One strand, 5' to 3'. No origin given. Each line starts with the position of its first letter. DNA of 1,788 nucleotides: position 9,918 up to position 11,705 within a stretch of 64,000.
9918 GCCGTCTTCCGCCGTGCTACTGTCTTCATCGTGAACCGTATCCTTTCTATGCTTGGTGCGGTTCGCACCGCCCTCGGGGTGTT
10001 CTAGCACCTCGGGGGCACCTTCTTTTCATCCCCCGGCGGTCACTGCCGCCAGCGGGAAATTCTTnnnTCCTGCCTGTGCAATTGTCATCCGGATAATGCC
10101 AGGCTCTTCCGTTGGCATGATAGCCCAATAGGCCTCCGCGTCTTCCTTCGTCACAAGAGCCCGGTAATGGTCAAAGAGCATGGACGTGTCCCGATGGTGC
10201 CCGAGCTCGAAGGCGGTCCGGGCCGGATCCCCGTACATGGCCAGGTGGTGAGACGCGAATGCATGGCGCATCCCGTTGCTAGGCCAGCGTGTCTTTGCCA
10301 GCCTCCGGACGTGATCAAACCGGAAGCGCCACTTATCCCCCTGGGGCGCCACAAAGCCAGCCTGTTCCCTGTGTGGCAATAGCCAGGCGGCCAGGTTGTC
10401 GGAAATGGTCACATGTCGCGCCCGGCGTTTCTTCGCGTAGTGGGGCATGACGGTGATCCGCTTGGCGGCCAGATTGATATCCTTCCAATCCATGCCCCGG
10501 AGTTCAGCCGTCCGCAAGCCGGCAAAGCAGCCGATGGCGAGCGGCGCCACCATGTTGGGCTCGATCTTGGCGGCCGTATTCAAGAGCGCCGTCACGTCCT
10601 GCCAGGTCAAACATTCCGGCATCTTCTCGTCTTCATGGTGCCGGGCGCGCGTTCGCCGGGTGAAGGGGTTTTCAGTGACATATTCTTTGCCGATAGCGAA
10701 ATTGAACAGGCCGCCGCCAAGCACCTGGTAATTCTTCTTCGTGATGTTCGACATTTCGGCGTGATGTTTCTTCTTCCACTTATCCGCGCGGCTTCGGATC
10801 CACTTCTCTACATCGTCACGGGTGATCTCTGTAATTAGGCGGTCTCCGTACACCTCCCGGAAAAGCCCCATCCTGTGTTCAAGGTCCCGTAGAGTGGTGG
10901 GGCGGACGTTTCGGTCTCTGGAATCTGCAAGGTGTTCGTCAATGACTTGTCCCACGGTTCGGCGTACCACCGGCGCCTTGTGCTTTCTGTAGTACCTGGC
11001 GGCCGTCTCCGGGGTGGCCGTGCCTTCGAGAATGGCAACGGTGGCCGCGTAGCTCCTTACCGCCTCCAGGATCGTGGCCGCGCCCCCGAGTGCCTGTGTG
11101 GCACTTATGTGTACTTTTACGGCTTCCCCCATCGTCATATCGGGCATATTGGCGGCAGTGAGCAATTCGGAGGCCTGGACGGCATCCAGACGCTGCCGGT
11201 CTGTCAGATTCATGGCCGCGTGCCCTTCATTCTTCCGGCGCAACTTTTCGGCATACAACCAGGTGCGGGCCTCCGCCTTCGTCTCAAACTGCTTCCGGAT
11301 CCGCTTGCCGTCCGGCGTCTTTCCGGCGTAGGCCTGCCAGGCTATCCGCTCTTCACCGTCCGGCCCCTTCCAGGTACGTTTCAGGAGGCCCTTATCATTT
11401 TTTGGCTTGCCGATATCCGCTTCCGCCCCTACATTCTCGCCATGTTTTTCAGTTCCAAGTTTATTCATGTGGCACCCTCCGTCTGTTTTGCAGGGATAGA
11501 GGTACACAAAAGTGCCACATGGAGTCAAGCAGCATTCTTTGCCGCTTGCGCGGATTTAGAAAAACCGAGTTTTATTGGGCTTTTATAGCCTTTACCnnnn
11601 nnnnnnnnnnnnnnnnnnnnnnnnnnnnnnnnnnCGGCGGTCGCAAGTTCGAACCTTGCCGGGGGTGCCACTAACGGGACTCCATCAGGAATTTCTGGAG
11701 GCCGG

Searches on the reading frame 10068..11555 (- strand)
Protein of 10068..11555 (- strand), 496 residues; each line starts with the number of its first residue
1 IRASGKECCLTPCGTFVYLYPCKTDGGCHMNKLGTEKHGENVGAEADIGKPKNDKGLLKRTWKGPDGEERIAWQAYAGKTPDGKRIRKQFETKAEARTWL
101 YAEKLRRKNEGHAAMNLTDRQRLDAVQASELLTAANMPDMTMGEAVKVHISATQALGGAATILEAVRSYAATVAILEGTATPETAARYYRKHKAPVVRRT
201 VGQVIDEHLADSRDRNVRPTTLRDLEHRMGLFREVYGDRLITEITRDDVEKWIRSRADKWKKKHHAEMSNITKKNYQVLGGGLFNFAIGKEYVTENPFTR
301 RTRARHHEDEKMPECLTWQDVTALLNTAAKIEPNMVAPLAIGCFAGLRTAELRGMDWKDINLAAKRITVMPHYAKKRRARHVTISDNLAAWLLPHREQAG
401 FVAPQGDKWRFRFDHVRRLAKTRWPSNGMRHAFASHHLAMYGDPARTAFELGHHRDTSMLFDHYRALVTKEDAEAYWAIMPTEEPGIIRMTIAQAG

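Call 57: search_protein_families(library=pfam, max_evalue=0.01, proteins=[window:10068-11555:-])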
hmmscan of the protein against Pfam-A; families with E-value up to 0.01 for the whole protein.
window:10068-11555:- (496 aa): 1 family
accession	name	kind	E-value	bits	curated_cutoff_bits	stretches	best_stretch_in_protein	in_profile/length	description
PF00589.27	Phage_integrase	-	1.3e-11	45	27.1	1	316-467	3-168/172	Phage integrase family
